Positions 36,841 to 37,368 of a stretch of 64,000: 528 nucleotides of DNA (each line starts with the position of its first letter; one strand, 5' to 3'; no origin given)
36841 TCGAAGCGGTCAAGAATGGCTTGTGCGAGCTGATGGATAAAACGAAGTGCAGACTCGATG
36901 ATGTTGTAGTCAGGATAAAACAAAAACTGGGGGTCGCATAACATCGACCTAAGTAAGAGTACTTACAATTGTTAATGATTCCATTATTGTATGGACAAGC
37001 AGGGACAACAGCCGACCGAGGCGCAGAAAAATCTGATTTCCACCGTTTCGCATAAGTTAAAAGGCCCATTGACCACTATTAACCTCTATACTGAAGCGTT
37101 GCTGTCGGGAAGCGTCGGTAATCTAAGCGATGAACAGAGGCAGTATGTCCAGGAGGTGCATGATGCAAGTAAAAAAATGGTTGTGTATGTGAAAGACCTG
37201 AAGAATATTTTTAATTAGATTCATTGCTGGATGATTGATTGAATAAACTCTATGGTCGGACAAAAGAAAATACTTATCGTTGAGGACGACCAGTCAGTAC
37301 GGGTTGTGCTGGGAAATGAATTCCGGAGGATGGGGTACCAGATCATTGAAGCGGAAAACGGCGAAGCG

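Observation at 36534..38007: Tandem array of three paralogous stand-alone receiver domains interleaved with an orphan 75-aa HisKA (DHp) fragment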

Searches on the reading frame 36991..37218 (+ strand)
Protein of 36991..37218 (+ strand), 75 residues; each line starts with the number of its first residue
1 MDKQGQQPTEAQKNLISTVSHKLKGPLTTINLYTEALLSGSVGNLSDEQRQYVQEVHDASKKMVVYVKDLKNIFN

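Call 3: search_protein_families(library=pfam, proteins=[window:36991-37218:+], max_evalue=1)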
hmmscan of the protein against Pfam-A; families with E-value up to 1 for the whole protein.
window:36991-37218:+ (75 aa): 2 families
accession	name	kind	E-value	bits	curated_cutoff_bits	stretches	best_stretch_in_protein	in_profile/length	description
PF00512.31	HisKA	-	4.5e-12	46.3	26.9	1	12-70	2-57/66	His Kinase A (phospho-acceptor) domain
PF21847.1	DUF6906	-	0.1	12.9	23.6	1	3-18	2-17/50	Domain of unknown function (DUF6906)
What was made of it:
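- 36991..37218 (+): Mini-DHp: 75-aa stand-alone HisKA (dimerisation/histidine-phosphotransfer) hairpin with no sensor and no CA domain. PF00512 46.3 bits (call 3).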

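Call 4: search_protein_families(library=ncbifam, proteins=[window:36991-37218:+], max_evalue=1)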
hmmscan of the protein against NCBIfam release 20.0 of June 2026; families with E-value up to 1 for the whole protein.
window:36991-37218:+ (75 aa): 23 families
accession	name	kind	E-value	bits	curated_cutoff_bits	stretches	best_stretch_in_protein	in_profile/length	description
NF033092.0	HK_WalK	equivalog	4.8e-09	35.3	725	1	8-71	368-430/594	cell wall metabolism sensor histidine kinase WalK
TIGR02966.1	phoR_proteo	equivalog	3.1e-08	33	334.2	1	10-71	112-172/333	phosphate regulon sensor histidine kinase PhoR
NF046044.1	PnpS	equivalog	2.8e-07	29.9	400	1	10-70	168-227/390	two-component system histidine kinase PnpS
NF033093.1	HK_VicK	exception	2e-05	23.4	680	1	10-72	206-267/448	cell wall metabolism sensor histidine kinase VicK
NF045911.1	TCSHisKinNblS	equivalog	8.8e-05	21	1000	1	10-69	386-445/621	two-component system sensor histidine kinase NblS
NF040691.1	MtrAB_MtrB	equivalog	0.00019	20.6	450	1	10-59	269-317/507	MtrAB system histidine kinase MtrB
NF007007.0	PRK09470.1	equivalog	0.00024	20.1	486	1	9-50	242-282/463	envelope stress sensor histidine kinase CpxA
NF008302.0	PRK11091.1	equivalog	0.00054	18.2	838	1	12-60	283-328/779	aerobic respiration two-component sensor histidine kinase ArcB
NF052314.1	T9SS_HK_PorY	subfamily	0.00085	18.5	350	1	10-68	209-265/418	PorY family sensor histidine kinase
NF047466.1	hybrid_RR_LvrB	exception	0.0011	18.2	500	1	7-71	147-209/377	hybrid histidine kinase/response regulator LvrB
NF053855.1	HisKinPhoRBctds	equivalog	0.0014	17.1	500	1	9-70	358-418/583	two-component system sensor histidine kinase PhoR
NF047465.1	hybrid_HK_LvrA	exception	0.0019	16.3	1200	1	14-73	204-261/819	hybrid histidine kinase/response regulator LvrA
NF041210.1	his_kin_PieS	equivalog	0.002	17.2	850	1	12-65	250-301/474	two component system sensor histidine kinase PieS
NF007004.0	PRK09467.1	equivalog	0.0027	16.6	415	1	10-69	230-288/440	two-component system sensor histidine kinase EnvZ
NF050805.1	CellDivHKDivJCaul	equivalog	0.0032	15.8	1000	1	14-70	300-356/531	cell cycle sensor histidine kinase DivJ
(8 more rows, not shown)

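Call 5: find_encoding_contigs(protein=window:36991-37218:+, flank=10000, max_places=10)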
Protein window:36991-37218:+ (75 aa): 2 contigs read that carry it; 1 place shown.
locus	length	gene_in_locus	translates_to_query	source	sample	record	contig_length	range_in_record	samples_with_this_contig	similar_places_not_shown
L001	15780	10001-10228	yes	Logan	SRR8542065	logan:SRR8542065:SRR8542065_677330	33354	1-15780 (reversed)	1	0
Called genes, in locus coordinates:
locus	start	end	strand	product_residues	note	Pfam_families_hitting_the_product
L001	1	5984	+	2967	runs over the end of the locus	PF24981:Beta-prop_ATRN-LZTR1 (faint), PF00041:fn3 (faint), PF25059:FN3_DSCAM-DSCAML_C (faint), PF13964:Beta-prop_Calicin (weak), PF16655:PhoD_N (faint), PF16656:Pur_ac_phosph_N, PF23376:Fn3_VIN3 (faint), PF16656:Pur_ac_phosph_N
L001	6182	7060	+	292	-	PF02463:SMC_N (weak), PF00005:ABC_tran, PF13304:AAA_21 (faint)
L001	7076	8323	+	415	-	PF12704:MacB_PCD, PF02687:FtsX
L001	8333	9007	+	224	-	PF18306:LDcluster4 (weak), PF03641:Lysine_decarbox (weak)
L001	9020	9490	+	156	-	-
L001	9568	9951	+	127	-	PF00072:Response_reg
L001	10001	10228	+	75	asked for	PF00512:HisKA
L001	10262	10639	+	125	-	PF00072:Response_reg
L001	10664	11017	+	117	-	PF00072:Response_reg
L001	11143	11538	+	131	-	-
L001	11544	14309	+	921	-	PF02861:Clp_N, PF00004:AAA, PF17871:AAA_lid_9, PF00004:AAA, PF00158:Sigma54_activat (weak), PF07724:AAA_2, PF07728:AAA_5, PF10431:ClpB_D2-small, +10 more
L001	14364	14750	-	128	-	PF18895:T4SS_pilin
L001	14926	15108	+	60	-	-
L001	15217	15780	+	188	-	?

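Call 7: find_homologous_proteins(query=window:36991-37218:+, max_evalue=0.001)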
Query window:36991-37218:+ (75 aa): 8 proteins with E <= 0.001 among 9 candidates.
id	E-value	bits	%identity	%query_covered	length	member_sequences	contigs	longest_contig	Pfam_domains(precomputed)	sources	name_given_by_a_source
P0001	8.5e-41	154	100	100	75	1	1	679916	PF00512.32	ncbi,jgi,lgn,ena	ncbi:MAG: histidine kinase dimerization/phospho-acceptor domain-containing protein [Patescibacteria 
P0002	3.2e-28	114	73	100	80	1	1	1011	PF00512.32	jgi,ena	-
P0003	5.0e-21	92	69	85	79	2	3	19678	PF00512.32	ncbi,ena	-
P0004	9.4e-20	88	67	85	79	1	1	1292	PF00512.32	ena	-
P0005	1.6e-19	87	72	76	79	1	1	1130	PF00512.32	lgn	-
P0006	1.9e-19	87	66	85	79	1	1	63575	PF00512.32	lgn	-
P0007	1.0e-18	84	61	99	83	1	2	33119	PF00512.32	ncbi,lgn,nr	ncbi:MAG: histidine kinase dimerization/phospho-acceptor domain-containing protein [Patescibacteria 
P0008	3.6e-12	64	56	76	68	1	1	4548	PF00512.32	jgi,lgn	-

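Call 8: find_encoding_contigs(protein=P0006, flank=10000, max_places=4)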
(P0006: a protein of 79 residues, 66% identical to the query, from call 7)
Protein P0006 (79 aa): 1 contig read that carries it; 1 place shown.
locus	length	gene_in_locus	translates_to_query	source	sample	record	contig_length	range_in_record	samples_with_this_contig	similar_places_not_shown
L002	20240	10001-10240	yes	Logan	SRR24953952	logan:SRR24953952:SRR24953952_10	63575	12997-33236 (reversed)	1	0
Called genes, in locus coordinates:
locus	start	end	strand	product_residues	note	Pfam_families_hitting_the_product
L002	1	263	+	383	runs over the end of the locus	-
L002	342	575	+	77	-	-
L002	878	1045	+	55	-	PF12728:HTH_17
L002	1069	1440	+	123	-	-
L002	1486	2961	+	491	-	PF01564:Spermine_synth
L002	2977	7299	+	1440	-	-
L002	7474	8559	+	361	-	-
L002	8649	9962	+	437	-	-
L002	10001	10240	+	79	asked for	PF00512:HisKA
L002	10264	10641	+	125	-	PF00072:Response_reg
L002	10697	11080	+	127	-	PF00072:Response_reg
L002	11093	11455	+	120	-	PF00072:Response_reg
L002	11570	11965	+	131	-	-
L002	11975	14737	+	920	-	PF02861:Clp_N, PF00004:AAA, PF17871:AAA_lid_9, PF00004:AAA, PF00158:Sigma54_activat (weak), PF07724:AAA_2, PF07728:AAA_5, PF10431:ClpB_D2-small, +11 more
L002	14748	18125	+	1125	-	PF00082:Peptidase_S8, PF01839:FG-GAP (faint), PF13517:FG-GAP_3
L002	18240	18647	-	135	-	PF18895:T4SS_pilin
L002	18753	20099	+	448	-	PF00587:tRNA-synt_2b, PF03129:HGTP_anticodon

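Call 9: find_encoding_contigs(protein=P0007, flank=10000, max_places=4)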
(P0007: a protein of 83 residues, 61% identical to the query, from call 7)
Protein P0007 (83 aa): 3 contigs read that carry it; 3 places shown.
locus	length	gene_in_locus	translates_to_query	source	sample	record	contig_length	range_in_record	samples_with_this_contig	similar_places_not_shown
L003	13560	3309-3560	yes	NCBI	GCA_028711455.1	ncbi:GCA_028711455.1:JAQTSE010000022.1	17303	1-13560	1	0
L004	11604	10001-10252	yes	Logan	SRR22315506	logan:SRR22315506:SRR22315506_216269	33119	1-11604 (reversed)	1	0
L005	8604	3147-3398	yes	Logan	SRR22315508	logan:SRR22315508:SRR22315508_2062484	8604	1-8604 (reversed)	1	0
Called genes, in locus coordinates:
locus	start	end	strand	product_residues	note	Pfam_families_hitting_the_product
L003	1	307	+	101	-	PF00005:ABC_tran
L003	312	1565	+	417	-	PF12704:MacB_PCD, PF02687:FtsX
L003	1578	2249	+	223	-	PF18306:LDcluster4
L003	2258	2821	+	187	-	-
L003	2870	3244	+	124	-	PF00072:Response_reg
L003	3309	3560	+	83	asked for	PF00512:HisKA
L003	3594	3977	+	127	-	PF00072:Response_reg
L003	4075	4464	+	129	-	PF00072:Response_reg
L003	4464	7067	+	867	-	PF00989:PAS, PF08448:PAS_4, PF13426:PAS_9, PF00989:PAS, PF08448:PAS_4, PF13426:PAS_9, PF00989:PAS, PF08448:PAS_4, +8 more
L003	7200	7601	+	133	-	PF00072:Response_reg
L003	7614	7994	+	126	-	PF00072:Response_reg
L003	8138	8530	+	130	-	-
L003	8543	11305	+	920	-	PF02861:Clp_N, PF00004:AAA, PF17871:AAA_lid_9, PF00004:AAA, PF00158:Sigma54_activat (weak), PF07724:AAA_2, PF07728:AAA_5, PF10431:ClpB_D2-small, +7 more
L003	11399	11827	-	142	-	PF18895:T4SS_pilin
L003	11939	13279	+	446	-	PF00587:tRNA-synt_2b, PF03129:HGTP_anticodon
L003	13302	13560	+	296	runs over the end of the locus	-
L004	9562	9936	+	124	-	PF00072:Response_reg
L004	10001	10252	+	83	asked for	PF00512:HisKA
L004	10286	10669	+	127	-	PF00072:Response_reg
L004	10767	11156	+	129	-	PF00072:Response_reg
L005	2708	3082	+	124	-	PF00072:Response_reg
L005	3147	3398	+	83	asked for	PF00512:HisKA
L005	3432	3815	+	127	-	PF00072:Response_reg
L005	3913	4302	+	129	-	PF00072:Response_reg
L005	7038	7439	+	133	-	PF00072:Response_reg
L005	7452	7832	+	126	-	PF00072:Response_reg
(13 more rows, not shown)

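Call 10: find_encoding_contigs(protein=P0003, flank=10000, max_places=4)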
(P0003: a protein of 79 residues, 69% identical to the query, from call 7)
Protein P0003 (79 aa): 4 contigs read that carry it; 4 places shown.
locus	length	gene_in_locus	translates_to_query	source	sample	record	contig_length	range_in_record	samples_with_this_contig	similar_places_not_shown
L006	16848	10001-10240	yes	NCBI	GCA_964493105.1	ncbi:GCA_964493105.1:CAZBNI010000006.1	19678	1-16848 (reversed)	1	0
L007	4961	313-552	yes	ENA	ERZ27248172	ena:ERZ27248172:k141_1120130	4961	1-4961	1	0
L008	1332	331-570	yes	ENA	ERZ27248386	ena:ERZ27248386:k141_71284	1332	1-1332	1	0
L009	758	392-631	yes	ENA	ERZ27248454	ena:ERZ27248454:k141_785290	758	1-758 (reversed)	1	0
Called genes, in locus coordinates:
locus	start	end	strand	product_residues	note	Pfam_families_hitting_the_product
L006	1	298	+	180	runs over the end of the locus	PF01797:Y1_Tnp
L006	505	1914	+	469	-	PF01564:Spermine_synth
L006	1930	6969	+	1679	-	-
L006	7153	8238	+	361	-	-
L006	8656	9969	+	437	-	-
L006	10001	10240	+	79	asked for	PF00512:HisKA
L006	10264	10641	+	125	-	PF00072:Response_reg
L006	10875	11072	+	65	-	PF00072:Response_reg (weak)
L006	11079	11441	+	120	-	PF00072:Response_reg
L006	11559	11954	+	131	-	-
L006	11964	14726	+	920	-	PF02861:Clp_N, PF00004:AAA, PF17871:AAA_lid_9, PF00004:AAA, PF00158:Sigma54_activat (weak), PF07724:AAA_2, PF07728:AAA_5, PF10431:ClpB_D2-small, +12 more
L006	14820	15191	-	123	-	PF18895:T4SS_pilin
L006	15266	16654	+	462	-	PF00587:tRNA-synt_2b, PF03129:HGTP_anticodon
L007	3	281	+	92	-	?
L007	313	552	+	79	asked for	PF00512:HisKA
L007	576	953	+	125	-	PF00072:Response_reg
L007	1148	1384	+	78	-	PF00072:Response_reg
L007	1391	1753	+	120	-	PF00072:Response_reg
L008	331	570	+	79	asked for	PF00512:HisKA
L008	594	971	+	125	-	PF00072:Response_reg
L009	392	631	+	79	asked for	PF00512:HisKA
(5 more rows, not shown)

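Call 11: find_encoding_contigs(protein=P0008, flank=10000, max_places=4)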
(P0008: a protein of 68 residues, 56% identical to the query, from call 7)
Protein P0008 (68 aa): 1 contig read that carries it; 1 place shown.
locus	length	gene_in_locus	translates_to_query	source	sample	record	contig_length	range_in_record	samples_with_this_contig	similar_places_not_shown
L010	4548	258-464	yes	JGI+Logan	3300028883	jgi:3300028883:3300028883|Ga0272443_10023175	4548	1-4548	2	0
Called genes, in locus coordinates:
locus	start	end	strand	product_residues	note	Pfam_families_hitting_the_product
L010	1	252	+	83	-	?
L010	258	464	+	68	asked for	PF00512:HisKA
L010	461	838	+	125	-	PF00072:Response_reg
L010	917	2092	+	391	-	PF00162:PGK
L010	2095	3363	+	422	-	PF03952:Enolase_N, PF00113:Enolase_C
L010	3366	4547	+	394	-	?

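Call 14: search_protein_families(library=pfam, proteins=[L003:4464-7067:+, L003:8138-8530:+, L003:2258-2821:+, L002:8649-9962:+, L002:7474-8559:+, L010:1-252:+], max_evalue=0.01)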
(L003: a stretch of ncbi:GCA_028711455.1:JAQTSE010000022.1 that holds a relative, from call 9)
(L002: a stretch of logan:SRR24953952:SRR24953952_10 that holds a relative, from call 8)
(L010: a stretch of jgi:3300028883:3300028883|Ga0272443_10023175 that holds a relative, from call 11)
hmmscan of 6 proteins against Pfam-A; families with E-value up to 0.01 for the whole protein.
L003:4464-7067:+ (867 aa): 11 families
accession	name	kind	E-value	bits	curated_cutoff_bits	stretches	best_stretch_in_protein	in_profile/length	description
PF13426.13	PAS_9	-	6.4e-50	168.2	27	3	506-610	2-102/103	PAS domain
PF00989.32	PAS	-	1.2e-44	151.4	22.6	3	367-477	2-113/113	PAS fold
PF08448.16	PAS_4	-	5.8e-37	126.7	23.1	3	501-613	1-109/110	PAS fold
PF02518.31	HATPase_c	-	4.4e-26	91.9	26.4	1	733-854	2-109/111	Histidine kinase-, DNA gyrase B-, and HSP90-like ATPase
PF13188.13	PAS_8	-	3e-19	68.6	21.8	2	242-294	2-50/65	PAS domain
PF08447.18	PAS_3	-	9.8e-18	64.7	25.6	3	388-470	1-85/89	PAS fold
PF00512.31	HisKA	-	2.2e-16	60.1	26.9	1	618-685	1-65/66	His Kinase A (phospho-acceptor) domain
PF12860.13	PAS_7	-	2.1e-09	38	27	1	249-363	3-115/115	PAS fold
PF24820.1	Diguanyl_cycl_sensor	-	1e-07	32.3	28.1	1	247-341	2-97/109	Diguanylate cyclase-like sensor domain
PF13581.12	HATPase_c_2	-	0.0028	18.1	27.4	1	744-832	39-112/127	Histidine kinase-like ATPase domain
PF17203.10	sCache_3_2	-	0.0034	17.9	28.4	0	475-530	33-78/140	Single cache domain 3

L003:8138-8530:+ (130 aa): 0 families

L003:2258-2821:+ (187 aa): 0 families

L002:8649-9962:+ (437 aa): 1 family
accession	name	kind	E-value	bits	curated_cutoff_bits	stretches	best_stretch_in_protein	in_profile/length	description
PF14575.11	EphA2_TM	-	0.00089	20.3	28.9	0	357-395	5-42/74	Ephrin type-A receptor 2 transmembrane domain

L002:7474-8559:+ (361 aa): 0 families

L010:1-252:+ (83 aa): 1 family
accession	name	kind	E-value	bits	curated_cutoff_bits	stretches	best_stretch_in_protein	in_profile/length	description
PF00072.30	Response_reg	-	2.4e-11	44.2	30.2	1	2-66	38-100/111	Response regulator receiver domain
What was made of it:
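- (7) A relative (L003, GCA_028711455.1) has a complete PAS x3-HisKA-HATPase_c kinase inside the array (calls 9, 14).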

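Call 19: search_solved_structures(query=A1, max_evalue=0.01, show_alignments=3)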
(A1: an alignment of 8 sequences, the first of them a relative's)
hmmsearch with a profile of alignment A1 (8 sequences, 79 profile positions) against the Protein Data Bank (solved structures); distinct sequences matched with E-value up to 0.01: 15.
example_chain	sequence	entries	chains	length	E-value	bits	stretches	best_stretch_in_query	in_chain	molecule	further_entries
9m08_C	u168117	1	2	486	1.9e-05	27.7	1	11-70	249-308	histidine kinase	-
5c93_A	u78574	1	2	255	6.9e-05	25.9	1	4-41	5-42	Histidine kinase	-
4u7n_A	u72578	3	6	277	7.8e-05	25.8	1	4-41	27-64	Histidine protein kinase sensor protein | Histidine kinase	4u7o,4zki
6azr_A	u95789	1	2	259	9.2e-05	25.5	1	8-70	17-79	Sensor histidine kinase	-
2c2a_A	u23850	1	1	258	0.00011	25.3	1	8-70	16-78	SENSOR HISTIDINE KINASE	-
5uht_A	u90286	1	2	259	0.00011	25.3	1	8-70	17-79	Sensor histidine kinase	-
3dge_A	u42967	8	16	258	0.00011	25.3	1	8-70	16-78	Sensor protein | Histidine kinase | Sensor histidine kinase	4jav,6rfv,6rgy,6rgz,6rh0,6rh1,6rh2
7n0e_B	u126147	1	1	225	0.00012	25.2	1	14-73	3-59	Histidine kinase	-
6dk7_A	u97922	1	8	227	0.00017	24.7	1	14-73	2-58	RetS (Regulator of Exopolysaccharide and Type III Secretion)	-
6dk8_A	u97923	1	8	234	0.00018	24.6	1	14-73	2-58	RetS (Regulator of Exopolysaccharide and Type III Secretion)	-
4i5s_A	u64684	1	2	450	0.0002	24.4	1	4-43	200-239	Putative histidine kinase CovS; VicK-like protein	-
6paj_A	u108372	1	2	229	0.00037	23.6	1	9-75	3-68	Sensor protein SrrB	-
5ukv_A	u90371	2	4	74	0.00051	23.1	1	1-36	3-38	ATP-binding protein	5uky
4jas_A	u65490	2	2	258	0.00076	22.6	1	8-70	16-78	Histidine kinase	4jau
6rh7_A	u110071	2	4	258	0.0059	19.7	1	8-70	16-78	Sensor histidine kinase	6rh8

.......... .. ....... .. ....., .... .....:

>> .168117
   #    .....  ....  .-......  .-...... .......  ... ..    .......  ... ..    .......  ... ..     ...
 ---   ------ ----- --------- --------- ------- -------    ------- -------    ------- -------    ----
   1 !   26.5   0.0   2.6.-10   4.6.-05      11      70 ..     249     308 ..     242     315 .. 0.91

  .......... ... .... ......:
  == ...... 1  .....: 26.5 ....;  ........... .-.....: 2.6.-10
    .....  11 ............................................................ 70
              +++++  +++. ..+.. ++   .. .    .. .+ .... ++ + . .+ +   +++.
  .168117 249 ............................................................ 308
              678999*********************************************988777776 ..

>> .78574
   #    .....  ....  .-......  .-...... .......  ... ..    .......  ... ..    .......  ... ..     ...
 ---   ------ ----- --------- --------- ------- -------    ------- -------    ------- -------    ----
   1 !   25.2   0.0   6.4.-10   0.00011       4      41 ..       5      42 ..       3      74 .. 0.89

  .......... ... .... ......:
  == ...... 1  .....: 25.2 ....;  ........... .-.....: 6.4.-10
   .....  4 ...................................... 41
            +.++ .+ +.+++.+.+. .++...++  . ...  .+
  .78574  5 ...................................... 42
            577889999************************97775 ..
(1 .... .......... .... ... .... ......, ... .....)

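Call 25: predict_structure(alignment_id=A1)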
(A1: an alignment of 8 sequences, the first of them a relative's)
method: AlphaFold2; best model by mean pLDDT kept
length: 75 residues; sequences in the alignment: 8
mean_pLDDT: 86.1   pTM: 0.67
mean pLDDT of the five models: 86.1, 85.7, 83.8, 83.6, 83.0
residues with pLDDT >= 90: 36; 70-90: 31; 50-70: 5; < 50: 3
segments of 3 or more residues with pLDDT < 50: 1-3
pLDDT, mean of each block of 10 residues (from residue 1): 64 86 92 93 92 96 87 70
secondary structure, 60 per line:
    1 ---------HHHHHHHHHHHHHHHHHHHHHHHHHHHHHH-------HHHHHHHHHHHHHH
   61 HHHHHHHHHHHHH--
elements in order: H10-39 H47-73
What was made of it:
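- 36991..37218 (+): AF2 model has helices 10-39 and 47-73, pLDDT 86 (call 25).
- On HPt domain (Pfam PF01627): The model is a two-helix hairpin (call 25).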

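Call 28: find_related_loci(query=A1, collection=genome_contigs, flank=10000)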
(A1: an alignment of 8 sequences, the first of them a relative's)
Query A1 (75 aa) in genome_contigs; peptide patterns used: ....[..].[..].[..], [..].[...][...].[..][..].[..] (x = any residue, [..] = any of these).
86 stretches matched a pattern; 16 encode a relative of the query (tblastn E <= 1e-3); 16 distinct loci.
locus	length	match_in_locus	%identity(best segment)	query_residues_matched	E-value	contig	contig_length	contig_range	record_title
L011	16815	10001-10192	69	12-75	2e-27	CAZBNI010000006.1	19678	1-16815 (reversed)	MAG TPA_asm: uncultured Gammaproteobacteria bacterium isolate binchicken_co19_652 genome assembly, contig: NODE_4322_len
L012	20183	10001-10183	69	10-70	2e-24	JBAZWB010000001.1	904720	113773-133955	MAG: Patescibacteria group bacterium isolate SO_2017_GW1_267 NODE_26_length_904720_cov_3.416747_OW334_2017, whole genome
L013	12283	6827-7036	49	4-71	5e-19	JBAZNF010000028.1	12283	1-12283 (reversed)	MAG: Patescibacteria group bacterium isolate SO_2017_LW4_60 scaffold_2794_c3_LW137-91_2017, whole genome shotgun sequenc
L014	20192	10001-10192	44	10-73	4e-16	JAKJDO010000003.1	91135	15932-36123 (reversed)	MAG: Patescibacteria group bacterium isolate UR.bin108 UR_contig_379, whole genome shotgun sequence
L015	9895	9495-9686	39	10-73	2e-15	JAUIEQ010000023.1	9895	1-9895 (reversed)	MAG: bacterium isolate 8_bin.40 NODE_6254_length_9895_cov_0.801188, whole genome shotgun sequence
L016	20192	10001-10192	44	10-73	3e-15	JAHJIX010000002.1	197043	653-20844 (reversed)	MAG: Patescibacteria group bacterium isolate Modern_marine_rock_biofilm.mb.118 Modern_marine_roc.mb.118_k141_62132, whol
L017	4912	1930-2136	42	6-73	2e-14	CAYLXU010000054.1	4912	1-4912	MAG TPA_asm: uncultured Candidatus Saccharibacteria bacterium isolate SRP093185_co1_87 genome assembly, contig: NODE_130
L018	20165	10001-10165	53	17-71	5e-13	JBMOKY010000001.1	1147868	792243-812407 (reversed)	MAG: Patescibacteria group bacterium isolate Betzabe_MAG010 MAG010_1, whole genome shotgun sequence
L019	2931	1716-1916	26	4-73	1e-7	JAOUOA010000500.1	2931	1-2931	MAG: Spirochaetia bacterium isolate 8_1_Oct_SF_Bin1 8_1_Oct_SF_Bin1_scaffold_47822_c1, whole genome shotgun sequence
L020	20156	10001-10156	35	3-56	2e-5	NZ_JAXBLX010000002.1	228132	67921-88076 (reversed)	Halalkalibacter kiskunsagensis strain DSM 29791 NODE_2_length_228132_cov_117.310105, whole genome shotgun sequence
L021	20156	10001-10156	35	3-56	2e-5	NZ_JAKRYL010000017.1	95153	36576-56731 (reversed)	Halalkalibacter alkaliphilus strain MEB205 MCC3863_contig_17, whole genome shotgun sequence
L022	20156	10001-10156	35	3-56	2e-5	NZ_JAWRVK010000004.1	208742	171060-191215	Halalkalibacter flavus strain HR 1-10 NODE_4_length_208742_cov_125.293585, whole genome shotgun sequence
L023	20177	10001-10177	27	10-70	7e-5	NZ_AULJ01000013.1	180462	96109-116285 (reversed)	Pontibacillus marinus BH030004 = DSM 16465 H514DRAFT_scaffold00007.7_C, whole genome shotgun sequence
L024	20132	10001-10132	40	11-56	6e-5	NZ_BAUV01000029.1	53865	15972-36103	Halalkalibacter akibai JCM 9157, whole genome shotgun sequence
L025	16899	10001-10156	34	24-73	1e-4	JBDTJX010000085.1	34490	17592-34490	MAG: Candidatus Dormibacter sp. isolate cluster2_bin.63 k127_1484028, whole genome shotgun sequence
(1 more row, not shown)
